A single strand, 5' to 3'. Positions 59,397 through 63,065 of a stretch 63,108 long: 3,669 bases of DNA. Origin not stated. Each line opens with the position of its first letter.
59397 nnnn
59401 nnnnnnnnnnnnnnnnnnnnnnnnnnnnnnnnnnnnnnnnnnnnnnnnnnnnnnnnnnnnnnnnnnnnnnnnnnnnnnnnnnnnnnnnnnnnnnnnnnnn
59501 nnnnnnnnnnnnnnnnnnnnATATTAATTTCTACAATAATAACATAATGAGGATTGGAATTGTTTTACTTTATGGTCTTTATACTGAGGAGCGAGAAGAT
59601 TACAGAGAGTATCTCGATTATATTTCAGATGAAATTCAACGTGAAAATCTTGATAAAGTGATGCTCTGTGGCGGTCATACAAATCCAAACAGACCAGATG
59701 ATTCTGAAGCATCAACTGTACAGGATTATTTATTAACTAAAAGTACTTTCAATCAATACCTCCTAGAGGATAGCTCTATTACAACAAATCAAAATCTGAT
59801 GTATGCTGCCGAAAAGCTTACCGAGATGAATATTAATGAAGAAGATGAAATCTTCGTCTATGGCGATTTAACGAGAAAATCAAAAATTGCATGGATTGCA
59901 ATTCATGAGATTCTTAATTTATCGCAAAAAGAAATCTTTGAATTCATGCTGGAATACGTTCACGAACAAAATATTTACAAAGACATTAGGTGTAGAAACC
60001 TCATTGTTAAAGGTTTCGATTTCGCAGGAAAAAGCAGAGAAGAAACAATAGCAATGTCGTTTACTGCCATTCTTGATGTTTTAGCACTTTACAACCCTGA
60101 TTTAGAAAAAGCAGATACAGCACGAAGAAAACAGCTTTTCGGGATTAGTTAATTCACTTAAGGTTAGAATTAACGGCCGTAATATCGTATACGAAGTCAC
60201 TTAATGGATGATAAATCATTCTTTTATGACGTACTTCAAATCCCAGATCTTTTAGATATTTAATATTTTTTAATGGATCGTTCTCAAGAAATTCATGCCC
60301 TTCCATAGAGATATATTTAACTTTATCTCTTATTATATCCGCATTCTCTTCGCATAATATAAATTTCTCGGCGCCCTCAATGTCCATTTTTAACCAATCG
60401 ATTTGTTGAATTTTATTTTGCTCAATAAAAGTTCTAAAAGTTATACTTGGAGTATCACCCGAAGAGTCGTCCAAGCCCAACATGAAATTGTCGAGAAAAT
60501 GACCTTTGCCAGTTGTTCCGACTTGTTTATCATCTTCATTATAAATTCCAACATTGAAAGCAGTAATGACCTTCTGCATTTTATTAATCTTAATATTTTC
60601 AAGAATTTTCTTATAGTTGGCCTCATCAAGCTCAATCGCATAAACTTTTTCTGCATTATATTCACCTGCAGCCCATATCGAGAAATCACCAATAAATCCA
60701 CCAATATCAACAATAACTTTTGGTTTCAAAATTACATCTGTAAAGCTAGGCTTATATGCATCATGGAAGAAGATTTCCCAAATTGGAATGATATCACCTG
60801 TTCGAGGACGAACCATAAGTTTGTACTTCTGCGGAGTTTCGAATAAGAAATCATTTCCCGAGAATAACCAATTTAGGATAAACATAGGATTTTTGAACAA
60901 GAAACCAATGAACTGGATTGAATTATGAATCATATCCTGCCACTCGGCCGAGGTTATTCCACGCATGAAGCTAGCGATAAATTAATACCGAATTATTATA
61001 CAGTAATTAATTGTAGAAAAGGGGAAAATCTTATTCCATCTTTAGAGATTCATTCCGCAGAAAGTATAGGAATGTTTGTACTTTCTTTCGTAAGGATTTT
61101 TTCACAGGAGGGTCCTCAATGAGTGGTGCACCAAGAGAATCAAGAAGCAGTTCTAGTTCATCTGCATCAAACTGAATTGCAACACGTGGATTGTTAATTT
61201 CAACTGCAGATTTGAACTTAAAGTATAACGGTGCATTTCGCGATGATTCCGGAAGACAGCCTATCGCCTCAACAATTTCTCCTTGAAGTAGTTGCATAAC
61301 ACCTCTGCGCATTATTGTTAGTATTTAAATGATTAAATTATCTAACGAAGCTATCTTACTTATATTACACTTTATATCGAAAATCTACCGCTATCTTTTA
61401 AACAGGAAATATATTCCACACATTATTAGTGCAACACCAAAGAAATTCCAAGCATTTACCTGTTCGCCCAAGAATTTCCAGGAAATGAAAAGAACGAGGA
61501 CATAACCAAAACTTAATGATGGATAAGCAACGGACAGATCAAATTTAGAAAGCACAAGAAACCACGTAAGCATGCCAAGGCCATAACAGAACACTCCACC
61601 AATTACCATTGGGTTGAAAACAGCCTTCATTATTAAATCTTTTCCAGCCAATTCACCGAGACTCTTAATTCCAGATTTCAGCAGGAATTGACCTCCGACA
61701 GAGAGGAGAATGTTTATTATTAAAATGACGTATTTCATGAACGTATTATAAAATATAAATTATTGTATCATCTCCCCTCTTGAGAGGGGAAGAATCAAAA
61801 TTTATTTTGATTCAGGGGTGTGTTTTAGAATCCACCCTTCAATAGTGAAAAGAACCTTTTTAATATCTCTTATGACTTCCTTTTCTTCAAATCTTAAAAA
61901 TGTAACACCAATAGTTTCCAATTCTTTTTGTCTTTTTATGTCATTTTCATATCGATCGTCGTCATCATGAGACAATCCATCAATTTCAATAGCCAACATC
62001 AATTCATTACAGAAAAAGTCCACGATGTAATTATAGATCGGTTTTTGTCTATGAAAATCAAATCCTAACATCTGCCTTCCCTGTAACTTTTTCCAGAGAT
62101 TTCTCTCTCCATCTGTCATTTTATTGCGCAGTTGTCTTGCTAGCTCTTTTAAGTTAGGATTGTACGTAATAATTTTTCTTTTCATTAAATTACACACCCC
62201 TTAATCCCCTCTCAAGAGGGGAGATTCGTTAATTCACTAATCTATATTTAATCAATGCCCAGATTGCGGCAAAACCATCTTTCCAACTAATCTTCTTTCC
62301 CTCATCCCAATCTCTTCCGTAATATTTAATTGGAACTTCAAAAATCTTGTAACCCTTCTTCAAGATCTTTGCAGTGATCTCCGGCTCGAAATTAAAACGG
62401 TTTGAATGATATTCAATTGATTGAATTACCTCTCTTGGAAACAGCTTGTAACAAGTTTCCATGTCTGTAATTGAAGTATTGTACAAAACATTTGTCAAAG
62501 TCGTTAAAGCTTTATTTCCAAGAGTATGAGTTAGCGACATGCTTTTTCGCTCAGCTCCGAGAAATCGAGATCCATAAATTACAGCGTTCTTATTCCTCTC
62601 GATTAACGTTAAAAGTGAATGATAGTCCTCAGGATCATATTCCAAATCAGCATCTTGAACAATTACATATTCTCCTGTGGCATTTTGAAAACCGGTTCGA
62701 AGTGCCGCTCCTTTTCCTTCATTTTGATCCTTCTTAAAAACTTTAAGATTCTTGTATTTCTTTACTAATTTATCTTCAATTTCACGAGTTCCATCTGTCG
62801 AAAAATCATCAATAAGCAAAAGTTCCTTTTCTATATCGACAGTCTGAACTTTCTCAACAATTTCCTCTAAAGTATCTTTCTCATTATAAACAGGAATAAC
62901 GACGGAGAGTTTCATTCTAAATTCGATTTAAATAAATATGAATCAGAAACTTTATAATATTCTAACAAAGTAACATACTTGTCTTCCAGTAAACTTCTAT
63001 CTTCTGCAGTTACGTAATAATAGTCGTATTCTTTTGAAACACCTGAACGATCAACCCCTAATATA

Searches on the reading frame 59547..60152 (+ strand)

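Call 81: search_protein_families(library=pfam, proteins=[window:59547-60152:+], max_evalue=0.0001)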
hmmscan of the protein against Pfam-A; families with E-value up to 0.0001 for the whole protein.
window:59547-60152:+ (201 aa): 1 family
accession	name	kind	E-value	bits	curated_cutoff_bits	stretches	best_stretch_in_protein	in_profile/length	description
PF02698.23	DUF218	-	7.3e-05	23.1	27.6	1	29-95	22-81/133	DUF218 domain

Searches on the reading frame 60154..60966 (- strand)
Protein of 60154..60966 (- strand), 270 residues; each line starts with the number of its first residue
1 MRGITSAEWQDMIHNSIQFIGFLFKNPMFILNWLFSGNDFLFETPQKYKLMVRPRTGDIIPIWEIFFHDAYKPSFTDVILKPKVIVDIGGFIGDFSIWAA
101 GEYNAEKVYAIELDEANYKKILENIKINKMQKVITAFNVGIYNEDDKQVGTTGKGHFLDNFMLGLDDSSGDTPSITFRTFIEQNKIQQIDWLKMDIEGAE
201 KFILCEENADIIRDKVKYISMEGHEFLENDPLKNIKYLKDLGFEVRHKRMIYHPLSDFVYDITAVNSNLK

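Call 81: search_protein_families(library=pfam, proteins=[window:60154-60966:-], max_evalue=0.0001)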
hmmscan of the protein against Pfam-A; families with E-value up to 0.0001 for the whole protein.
window:60154-60966:- (270 aa): 2 families
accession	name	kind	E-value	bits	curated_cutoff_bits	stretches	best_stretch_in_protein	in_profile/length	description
PF05050.19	Methyltransf_21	-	8.7e-13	49.2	22.7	1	104-244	22-172/173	Methyltransferase FkbM domain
PF02475.24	TRM5-TYW2_MTfase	-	2e-08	34.8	28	1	83-139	38-94/164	TRM5/TYW2 methyltransferase domain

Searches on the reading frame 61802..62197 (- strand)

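Call 81: search_protein_families(library=pfam, proteins=[window:61802-62197:-], max_evalue=0.0001)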
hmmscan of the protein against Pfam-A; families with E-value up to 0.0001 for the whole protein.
window:61802-62197:- (131 aa): 2 families
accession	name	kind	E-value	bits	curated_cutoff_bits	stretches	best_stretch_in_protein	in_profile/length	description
PF04480.18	DUF559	-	3.2e-30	104.6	20.6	1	16-119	3-104/109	Protein of unknown function (DUF559)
PF18741.7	MTES_1575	-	1.1e-09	38.6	38.2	1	44-116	12-89/96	REase_MTES_1575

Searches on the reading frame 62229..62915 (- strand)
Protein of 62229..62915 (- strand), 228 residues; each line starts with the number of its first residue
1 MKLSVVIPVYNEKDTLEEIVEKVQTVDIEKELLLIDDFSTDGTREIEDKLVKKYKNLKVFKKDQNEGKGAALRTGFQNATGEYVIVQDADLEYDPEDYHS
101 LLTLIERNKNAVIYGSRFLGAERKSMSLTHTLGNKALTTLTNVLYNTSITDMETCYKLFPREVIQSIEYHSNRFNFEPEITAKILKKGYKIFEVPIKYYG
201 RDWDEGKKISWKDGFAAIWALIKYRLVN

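Call 81: search_protein_families(library=pfam, proteins=[window:62229-62915:-], max_evalue=0.0001)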
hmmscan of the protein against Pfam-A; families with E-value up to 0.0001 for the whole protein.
window:62229-62915:- (228 aa): 3 families
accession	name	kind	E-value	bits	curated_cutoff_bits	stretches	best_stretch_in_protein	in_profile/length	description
PF00535.33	Glycos_transf_2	-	3.7e-37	128.3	23.3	1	4-165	1-165/168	Glycosyl transferase family 2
PF10111.15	Glyco_tranf_2_2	-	7.6e-09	35.9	27.3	1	4-107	1-108/276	Glycosyltransferase like family 2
PF13641.12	Glyco_tranf_2_3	-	7e-07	29.9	27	1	3-132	3-138/230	Glycosyltransferase like family 2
